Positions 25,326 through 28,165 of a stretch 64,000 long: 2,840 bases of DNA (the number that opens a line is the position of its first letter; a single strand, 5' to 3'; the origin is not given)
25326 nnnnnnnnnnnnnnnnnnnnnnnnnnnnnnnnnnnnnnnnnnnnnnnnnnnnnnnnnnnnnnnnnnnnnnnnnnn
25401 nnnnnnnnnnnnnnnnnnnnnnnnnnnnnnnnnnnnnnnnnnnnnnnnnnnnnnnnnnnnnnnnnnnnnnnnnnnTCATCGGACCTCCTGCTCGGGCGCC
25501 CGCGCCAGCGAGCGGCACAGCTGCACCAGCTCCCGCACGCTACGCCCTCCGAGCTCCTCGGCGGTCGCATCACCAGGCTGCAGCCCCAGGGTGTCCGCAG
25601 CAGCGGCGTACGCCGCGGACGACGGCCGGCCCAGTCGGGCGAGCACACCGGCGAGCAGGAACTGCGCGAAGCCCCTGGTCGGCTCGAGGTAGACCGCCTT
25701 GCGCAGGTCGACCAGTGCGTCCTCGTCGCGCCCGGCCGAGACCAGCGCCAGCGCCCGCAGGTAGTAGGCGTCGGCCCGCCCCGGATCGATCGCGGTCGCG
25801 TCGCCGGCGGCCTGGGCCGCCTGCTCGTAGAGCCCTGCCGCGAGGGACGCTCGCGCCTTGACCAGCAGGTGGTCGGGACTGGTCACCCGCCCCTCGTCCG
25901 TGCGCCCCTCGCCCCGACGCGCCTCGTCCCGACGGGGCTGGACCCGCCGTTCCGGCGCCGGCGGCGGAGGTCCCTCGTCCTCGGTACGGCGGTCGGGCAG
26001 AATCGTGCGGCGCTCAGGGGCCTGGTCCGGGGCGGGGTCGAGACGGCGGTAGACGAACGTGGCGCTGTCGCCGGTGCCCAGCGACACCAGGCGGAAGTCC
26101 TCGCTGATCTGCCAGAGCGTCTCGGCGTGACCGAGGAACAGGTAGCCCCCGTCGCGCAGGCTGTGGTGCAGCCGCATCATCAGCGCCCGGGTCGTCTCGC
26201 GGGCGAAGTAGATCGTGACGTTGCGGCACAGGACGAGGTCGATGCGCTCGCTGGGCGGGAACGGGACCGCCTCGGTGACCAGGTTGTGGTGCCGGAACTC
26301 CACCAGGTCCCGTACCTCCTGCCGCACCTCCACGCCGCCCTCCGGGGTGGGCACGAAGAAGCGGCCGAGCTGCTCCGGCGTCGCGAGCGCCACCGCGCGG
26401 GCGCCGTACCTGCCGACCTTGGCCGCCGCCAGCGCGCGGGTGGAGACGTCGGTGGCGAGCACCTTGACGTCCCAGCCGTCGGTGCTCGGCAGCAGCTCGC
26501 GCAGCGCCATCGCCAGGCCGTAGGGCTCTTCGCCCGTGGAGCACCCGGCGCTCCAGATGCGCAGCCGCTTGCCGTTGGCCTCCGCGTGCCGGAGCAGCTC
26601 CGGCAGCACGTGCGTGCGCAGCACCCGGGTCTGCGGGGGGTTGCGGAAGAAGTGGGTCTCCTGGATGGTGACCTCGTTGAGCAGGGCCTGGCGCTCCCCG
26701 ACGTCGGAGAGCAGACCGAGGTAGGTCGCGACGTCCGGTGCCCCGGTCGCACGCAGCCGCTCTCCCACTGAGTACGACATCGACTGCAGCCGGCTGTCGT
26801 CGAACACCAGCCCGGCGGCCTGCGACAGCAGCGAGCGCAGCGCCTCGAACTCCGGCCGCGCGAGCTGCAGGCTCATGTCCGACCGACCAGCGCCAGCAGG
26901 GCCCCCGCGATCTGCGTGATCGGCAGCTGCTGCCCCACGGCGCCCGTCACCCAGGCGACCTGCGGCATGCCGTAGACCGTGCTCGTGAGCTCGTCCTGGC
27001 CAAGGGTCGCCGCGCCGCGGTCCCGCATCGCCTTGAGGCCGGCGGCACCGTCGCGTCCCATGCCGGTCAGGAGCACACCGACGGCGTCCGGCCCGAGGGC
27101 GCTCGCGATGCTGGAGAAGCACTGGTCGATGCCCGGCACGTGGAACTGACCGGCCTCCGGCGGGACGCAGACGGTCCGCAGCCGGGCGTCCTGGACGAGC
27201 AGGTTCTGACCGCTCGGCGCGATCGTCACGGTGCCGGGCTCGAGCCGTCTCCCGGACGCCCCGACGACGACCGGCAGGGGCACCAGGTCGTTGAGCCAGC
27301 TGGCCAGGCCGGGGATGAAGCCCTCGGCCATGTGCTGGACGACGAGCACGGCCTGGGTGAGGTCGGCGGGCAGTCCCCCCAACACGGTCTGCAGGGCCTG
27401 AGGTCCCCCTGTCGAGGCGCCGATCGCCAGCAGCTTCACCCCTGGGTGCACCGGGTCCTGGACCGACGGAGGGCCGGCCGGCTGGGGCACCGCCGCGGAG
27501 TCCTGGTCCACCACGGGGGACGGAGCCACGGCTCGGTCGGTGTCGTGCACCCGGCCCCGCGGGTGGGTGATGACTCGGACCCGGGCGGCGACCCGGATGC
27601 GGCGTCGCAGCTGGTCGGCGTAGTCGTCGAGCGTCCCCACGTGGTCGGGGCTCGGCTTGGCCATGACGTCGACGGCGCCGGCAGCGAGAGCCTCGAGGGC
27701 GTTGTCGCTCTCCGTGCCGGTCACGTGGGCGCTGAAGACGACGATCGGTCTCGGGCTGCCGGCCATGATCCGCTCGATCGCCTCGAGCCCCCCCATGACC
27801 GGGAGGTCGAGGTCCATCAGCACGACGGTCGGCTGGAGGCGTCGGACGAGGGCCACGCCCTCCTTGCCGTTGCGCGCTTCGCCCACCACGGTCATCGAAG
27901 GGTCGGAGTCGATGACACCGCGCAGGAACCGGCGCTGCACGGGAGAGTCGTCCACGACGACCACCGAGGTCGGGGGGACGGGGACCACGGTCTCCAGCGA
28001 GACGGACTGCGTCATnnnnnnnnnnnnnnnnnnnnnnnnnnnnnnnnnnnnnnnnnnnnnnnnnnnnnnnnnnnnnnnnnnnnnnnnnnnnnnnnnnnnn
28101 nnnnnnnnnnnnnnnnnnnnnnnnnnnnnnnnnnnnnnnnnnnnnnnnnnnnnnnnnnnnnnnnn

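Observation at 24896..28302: Orphan Che-like operon (Hpt-like, CheB, CheR-TPR, CheW, 56-aa membrane peptide) with no CheA and no MCP in the window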

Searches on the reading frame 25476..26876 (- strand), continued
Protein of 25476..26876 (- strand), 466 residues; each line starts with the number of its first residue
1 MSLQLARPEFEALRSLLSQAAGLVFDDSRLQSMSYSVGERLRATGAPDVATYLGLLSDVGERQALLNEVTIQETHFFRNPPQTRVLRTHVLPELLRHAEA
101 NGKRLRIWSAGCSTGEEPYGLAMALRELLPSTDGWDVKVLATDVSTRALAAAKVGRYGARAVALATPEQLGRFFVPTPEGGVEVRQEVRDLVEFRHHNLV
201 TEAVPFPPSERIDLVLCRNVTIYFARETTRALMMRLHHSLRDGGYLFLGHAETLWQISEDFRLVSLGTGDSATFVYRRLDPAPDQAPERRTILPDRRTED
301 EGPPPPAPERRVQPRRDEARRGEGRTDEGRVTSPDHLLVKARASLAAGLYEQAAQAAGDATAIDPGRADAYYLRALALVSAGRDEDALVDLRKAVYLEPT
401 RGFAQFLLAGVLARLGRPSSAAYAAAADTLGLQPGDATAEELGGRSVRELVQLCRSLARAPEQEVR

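Call 42: find_encoding_contigs(protein=P0190, flank=10000, max_places=2)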
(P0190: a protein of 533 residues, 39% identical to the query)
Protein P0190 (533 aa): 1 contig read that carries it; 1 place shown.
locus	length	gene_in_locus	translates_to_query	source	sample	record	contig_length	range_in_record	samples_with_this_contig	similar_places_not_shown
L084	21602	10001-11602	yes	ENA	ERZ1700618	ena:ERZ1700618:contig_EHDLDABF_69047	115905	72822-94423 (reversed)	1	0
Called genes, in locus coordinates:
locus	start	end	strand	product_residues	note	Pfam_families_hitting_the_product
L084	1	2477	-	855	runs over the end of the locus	PF00532:Peripla_BP_1, PF13377:Peripla_BP_3, PF00512:HisKA (faint), PF02518:HATPase_c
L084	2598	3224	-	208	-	-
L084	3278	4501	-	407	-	PF04542:Sigma70_r2, PF08281:Sigma70_r4_2, PF20239:DUF6596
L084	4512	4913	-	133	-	PF03795:YCII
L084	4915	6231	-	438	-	PF07690:MFS_1, PF00083:Sugar_tr (faint), PF07690:MFS_1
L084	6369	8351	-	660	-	PF27532:Mb0984_helical, PF27098:Rv0959_3rd, PF13519:VWA_2 (weak)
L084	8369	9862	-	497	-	PF00158:Sigma54_activat (faint), PF01078:Mg_chelatase (faint), PF07728:AAA_5 (faint)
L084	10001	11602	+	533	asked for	PF00015:MCPsignal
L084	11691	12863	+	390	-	PF08495:FIST, PF10442:FIST_C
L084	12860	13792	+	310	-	PF00480:ROK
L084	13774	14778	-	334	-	PF09863:DUF2090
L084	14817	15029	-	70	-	-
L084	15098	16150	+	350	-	PF14716:HHH_8, PF02811:PHP (faint)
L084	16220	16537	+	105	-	-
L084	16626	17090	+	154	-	PF10604:Polyketide_cyc2, PF03364:Polyketide_cyc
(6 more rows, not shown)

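Call 48: list_cluster_members(proteins=[L076:9983-11401:+, L076:11454-11894:+, window:25476-26873:-, window:25063-25476:-, window:26873-28012:-])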
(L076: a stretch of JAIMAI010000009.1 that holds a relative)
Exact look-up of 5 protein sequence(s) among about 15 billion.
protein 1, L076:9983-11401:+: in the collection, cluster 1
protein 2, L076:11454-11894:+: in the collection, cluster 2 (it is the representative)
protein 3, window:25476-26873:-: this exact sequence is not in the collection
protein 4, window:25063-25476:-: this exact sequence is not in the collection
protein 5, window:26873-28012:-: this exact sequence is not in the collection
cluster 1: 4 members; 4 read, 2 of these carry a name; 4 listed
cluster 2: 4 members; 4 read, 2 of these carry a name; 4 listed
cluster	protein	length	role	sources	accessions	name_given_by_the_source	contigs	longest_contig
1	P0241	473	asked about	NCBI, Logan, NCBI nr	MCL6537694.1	MAG: protein-glutamate O-methyltransferase CheR [Acidothermus sp.] | protein-glutamate O-methyltransferase CheR [Acidothermus sp.]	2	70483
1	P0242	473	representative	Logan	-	-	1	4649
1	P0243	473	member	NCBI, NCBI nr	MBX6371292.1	MAG: tetratricopeptide repeat protein [Acidothermus sp.] | tetratricopeptide repeat protein [Acidothermus sp.]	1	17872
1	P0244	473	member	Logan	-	-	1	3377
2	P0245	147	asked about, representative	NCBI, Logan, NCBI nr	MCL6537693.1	MAG: chemotaxis protein CheW [Acidothermus sp.] | chemotaxis protein CheW [Acidothermus sp.]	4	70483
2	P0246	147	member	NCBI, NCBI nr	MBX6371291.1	MAG: chemotaxis protein CheW [Acidothermus sp.] | chemotaxis protein CheW [Acidothermus sp.]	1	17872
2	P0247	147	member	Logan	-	-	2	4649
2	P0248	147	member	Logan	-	-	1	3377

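Call 76: find_encoding_contigs(protein=P0170, flank=6000, max_places=3)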
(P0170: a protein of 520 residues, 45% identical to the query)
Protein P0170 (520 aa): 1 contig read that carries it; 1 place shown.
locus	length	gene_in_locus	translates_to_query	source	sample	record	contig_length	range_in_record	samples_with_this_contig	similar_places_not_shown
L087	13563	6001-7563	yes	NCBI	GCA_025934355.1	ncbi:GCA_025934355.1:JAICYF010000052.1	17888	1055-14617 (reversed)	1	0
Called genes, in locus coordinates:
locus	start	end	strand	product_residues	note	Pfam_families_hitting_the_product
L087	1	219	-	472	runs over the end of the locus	PF01547:SBP_bac_1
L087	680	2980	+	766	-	PF00933:Glyco_hydro_3, PF01915:Glyco_hydro_3_C, PF14310:Fn3-like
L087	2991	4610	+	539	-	PF04616:Glyco_hydro_43, PF17851:GH43_C2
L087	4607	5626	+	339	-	PF00356:LacI, PF13560:HTH_31 (faint), PF00532:Peripla_BP_1, PF13407:Peripla_BP_4, PF13377:Peripla_BP_3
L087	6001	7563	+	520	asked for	PF00015:MCPsignal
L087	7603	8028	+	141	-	PF01243:PNPOx_N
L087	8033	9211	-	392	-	PF13177:DNA_pol3_delta2, PF09115:DNApol3-delta_C (weak)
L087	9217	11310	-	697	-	PF05977:MFS_3, PF07690:MFS_1, PF12832:MFS_1_like, PF07690:MFS_1, PF13521:AAA_28 (faint), PF02223:Thymidylate_kin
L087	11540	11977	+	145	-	-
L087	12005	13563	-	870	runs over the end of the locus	?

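Call 77: find_encoding_contigs(protein=P0177, flank=6000, max_places=3)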
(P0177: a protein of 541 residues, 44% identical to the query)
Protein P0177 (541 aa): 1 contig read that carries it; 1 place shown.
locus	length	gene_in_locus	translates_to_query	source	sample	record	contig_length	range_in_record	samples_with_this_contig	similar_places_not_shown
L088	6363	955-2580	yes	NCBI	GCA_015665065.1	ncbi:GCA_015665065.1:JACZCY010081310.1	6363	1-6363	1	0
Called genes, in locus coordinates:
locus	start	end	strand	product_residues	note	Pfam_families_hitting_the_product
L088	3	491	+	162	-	?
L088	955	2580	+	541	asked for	PF00015:MCPsignal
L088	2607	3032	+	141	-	PF01243:PNPOx_N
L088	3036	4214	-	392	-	PF13177:DNA_pol3_delta2, PF09115:DNApol3-delta_C (weak)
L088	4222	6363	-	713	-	?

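Call 80: search_solved_structures(query=window:25476-26876:-, max_evalue=1e-10)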
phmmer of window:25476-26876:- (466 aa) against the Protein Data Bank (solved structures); distinct sequences matched with E-value up to 1e-10: 6.
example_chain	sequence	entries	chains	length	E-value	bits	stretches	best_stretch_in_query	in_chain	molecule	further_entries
5xly_A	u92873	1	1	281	3.3e-42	148.3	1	5-269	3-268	Chemotaxis protein methyltransferase 1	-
5xlx_A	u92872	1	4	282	3.3e-42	148.3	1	5-269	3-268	Chemotaxis protein methyltransferase 1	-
5y4r_A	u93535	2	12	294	5e-42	147.7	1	6-269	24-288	Chemotaxis protein methyltransferase 1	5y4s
1bc5_A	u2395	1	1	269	1.7e-35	126.2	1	3-263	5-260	CHEMOTAXIS RECEPTOR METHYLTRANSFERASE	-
1af7_A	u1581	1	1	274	1.8e-35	126.1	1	3-263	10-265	CHEMOTAXIS RECEPTOR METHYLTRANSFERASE CHER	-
5ftw_A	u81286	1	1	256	6e-31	111.2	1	61-265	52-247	CHEMOTAXIS PROTEIN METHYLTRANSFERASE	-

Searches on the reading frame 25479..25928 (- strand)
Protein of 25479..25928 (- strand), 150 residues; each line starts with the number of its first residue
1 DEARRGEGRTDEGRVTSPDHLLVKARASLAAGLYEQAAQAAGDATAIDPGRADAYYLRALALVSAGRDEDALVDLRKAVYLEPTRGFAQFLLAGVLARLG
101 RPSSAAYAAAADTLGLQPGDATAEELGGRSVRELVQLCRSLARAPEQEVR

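Call 67: search_solved_structures(query=A3, max_evalue=1)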
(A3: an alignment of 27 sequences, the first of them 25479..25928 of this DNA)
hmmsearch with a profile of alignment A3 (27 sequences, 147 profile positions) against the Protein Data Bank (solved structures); distinct sequences matched with E-value up to 1: 180 (the best 60 are shown).
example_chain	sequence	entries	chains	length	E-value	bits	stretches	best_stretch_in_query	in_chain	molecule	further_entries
9qhb_A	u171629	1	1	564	2.7e-50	173.2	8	22-93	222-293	Engineered tetratricopeptide repeat protein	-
8bu0_A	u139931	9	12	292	9.4e-30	106.5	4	22-93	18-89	Consensus tetratricopeptide repeat protein | Crystal structure of an 8-repeat consensus TPR superhelix with Zinc. | Monomer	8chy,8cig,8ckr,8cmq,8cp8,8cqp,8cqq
9qhc_A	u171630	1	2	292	2.3e-26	95.5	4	22-101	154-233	Engineered tetratricopeptide repeat protein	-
7ntf_A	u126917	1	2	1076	1.3e-17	67.1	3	27-104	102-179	Isoform 1 of UDP-N-acetylglucosamine--peptide N-acetylglucosaminyltransferase 110 kDa subu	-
7yea_A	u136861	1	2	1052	1.3e-17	67.1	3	27-104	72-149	UDP-N-acetylglucosamine--peptide N-acetylglucosaminyltransferase 110 kDa subunit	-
7yeh_B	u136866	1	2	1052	1.4e-17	67.1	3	27-104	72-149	UDP-N-acetylglucosamine--peptide N-acetylglucosaminyltransferase 110 kDa subunit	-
6eou_A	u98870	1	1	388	8.6e-16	61.2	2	27-104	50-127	UDP-N-acetylglucosamine--peptide N-acetylglucosaminyltransferase 110 kDa subunit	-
1w3b_A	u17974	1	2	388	9.7e-16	61.1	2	27-104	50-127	UDP-N-ACETYLGLUCOSAMINE--PEPTIDE N-ACETYLGLUCOSAMINYLTRANSFERASE 110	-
3kd7_A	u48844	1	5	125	3.1e-14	56.2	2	22-89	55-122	CTPR390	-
2fo7_A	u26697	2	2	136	5.8e-14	55.3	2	22-93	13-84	SYNTHETIC CONSENSUS TPR PROTEIN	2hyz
8ch0_A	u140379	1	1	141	6.2e-14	55.2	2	21-86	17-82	Consensus tetratricopeptide repeat protein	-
9gzg_A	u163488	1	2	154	1.6e-12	50.6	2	22-88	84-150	Engineered CTPR protein with glutamic acids for conductivity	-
6b85_J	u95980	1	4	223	2.9e-12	49.8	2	25-105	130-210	TMHC4_R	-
1na0_A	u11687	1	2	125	7.8e-12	48.4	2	22-89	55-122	designed protein CTPR3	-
8ump_A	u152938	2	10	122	2e-11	47.1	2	20-81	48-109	T33-ml35-redesigned-TPR-domain-fold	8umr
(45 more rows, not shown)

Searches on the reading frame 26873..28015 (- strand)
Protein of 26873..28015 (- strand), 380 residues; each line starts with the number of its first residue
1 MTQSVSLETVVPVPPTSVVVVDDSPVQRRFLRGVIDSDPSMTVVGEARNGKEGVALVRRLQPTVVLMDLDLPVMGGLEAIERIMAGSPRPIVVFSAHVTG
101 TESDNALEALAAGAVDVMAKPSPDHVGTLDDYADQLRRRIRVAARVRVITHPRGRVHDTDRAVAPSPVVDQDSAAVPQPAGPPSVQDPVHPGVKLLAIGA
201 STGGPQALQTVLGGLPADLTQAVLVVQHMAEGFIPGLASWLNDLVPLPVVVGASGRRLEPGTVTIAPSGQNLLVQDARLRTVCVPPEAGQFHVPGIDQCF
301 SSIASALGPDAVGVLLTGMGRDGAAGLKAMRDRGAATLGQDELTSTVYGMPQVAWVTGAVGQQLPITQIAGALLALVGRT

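Call 4: search_protein_families(library=pfam, proteins=[window:26873-28015:-], max_evalue=0.1)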
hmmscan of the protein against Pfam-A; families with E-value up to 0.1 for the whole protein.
window:26873-28015:- (380 aa): 2 families
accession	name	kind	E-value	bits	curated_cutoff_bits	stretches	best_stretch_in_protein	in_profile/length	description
PF01339.22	CheB_methylest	-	5.2e-54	183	24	1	197-373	2-174/174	CheB methylesterase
PF00072.30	Response_reg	-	1.9e-19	70.3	30.2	1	18-122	1-101/111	Response regulator receiver domain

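Call 5: search_protein_families(library=ncbifam, proteins=[window:26873-28015:-], max_evalue=0.1)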
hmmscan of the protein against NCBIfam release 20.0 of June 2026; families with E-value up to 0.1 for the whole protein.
window:26873-28015:- (380 aa): 76 families (the best 25 are shown)
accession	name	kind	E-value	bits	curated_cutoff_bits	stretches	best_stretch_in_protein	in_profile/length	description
NF001965.0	PRK00742.1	subfamily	5.3e-96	321.9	293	1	17-377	5-353/357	chemotaxis-specific protein-glutamate methyltransferase CheB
NF009206.0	PRK12555.1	subfamily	6.8e-94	314.6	342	1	17-378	2-337/340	chemotaxis-specific protein-glutamate methyltransferase CheB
NF007935.0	PRK10651.1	equivalog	1.7e-16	60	250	1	15-114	6-103/216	two-component system response regulator NarL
NF041367.1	CheY_Halo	equivalog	4.4e-15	56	200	1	18-122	1-101/114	chemotaxis protein CheY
NF007018.1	PRK09483.1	equivalog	1.5e-13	50.9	280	1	17-120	3-104/217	UvrY/SirA/GacA family response regulator transcription factor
NF008677.0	PRK11697.1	equivalog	1.6e-13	50.6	246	1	17-123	3-104/238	two-component system response regulator BtsR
NF052445.1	RespRegMctR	equivalog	3.7e-13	49.4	300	1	17-97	3-84/205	two-component system response regulator MctR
NF007708.0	PRK10403.1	equivalog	4.4e-13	49.2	343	1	14-86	5-78/215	nitrate/nitrite response regulator protein NarP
NF007969.0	PRK10693.1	equivalog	1e-11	44.5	329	1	17-124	9-112/337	two-component system response regulator RssB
NF045505.1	RR_RssB_Pseudo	equivalog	1.3e-11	44.2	700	1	17-124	7-110/394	two-component system response regulator RssB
NF011896.0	PRK15369.1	equivalog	2.6e-11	43.6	242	1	16-126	4-112/211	two component system response regulator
NF008469.0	PRK11361.1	equivalog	2.9e-11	42.7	714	1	17-121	6-106/461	acetoacetate metabolism transcriptional regulator AtoC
NF047785.1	respo_reg_MadR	equivalog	4.1e-11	42.6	300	1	18-114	3-100/209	MadR family response regulator transcription factor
NF040689.1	MtrAB_MtrA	equivalog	1.8e-10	40.5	300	1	18-122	1-100/219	MtrAB system response regulator MtrA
NF007820.0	PRK10529.1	equivalog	7.4e-10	38.6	325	1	16-145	2-117/225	two-component system response regulator KdpE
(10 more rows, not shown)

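Call 79: search_solved_structures(query=window:26873-28015:-, max_evalue=1e-10)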
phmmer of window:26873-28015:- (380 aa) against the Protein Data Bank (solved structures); distinct sequences matched with E-value up to 1e-10: 18.
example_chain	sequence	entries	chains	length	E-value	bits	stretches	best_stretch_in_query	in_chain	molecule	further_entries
7esg_A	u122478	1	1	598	2.7e-52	181.5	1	18-374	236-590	Glutathione S-transferase,Protein-glutamate methylesterase/protein-glutamine glutaminase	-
6ymz_A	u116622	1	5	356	1.2e-50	176.1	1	17-377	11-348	Protein-glutamate methylesterase/protein-glutamine glutaminase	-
1a2o_A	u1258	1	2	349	1.4e-50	175.8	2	186-377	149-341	CHEB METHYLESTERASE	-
1chd_A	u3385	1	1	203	5.8e-33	117.8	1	188-377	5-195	CHEB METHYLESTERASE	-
3sft_A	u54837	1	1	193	1.3e-21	80.5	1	194-377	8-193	Chemotaxis response regulator protein-glutamate methylesterase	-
3t8y_A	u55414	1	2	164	2.5e-19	73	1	17-146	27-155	Chemotaxis response regulator protein-glutamate methylesterase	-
1a04_A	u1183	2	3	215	5.4e-15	58.7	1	15-120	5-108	NITRATE/NITRITE RESPONSE REGULATOR PROTEIN NARL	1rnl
8q52_A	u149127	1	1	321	2e-14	56.8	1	12-122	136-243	Leucine-specific-binding protein,Chemotaxis protein CheY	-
1tmy_A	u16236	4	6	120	4.9e-14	55.6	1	18-122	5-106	CHEY PROTEIN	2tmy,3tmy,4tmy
1u0s_Y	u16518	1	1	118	5.1e-14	55.5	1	18-122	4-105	Chemotaxis protein cheY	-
4iga_A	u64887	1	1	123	5.1e-14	55.5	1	18-122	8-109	Chemotaxis protein CheY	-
9rhz_C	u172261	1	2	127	5.4e-14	55.4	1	15-122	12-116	Chemotaxis protein CheY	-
4qyw_A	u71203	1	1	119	5.2e-13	52.2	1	18-122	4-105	Chemotaxis protein CheY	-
6c40_B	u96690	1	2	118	6.3e-13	51.9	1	18-122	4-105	Chemotaxis protein CheY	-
6er7_A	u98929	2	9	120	8.9e-13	51.4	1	17-122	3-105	120aa long hypothetical chemotaxis protein (CheY)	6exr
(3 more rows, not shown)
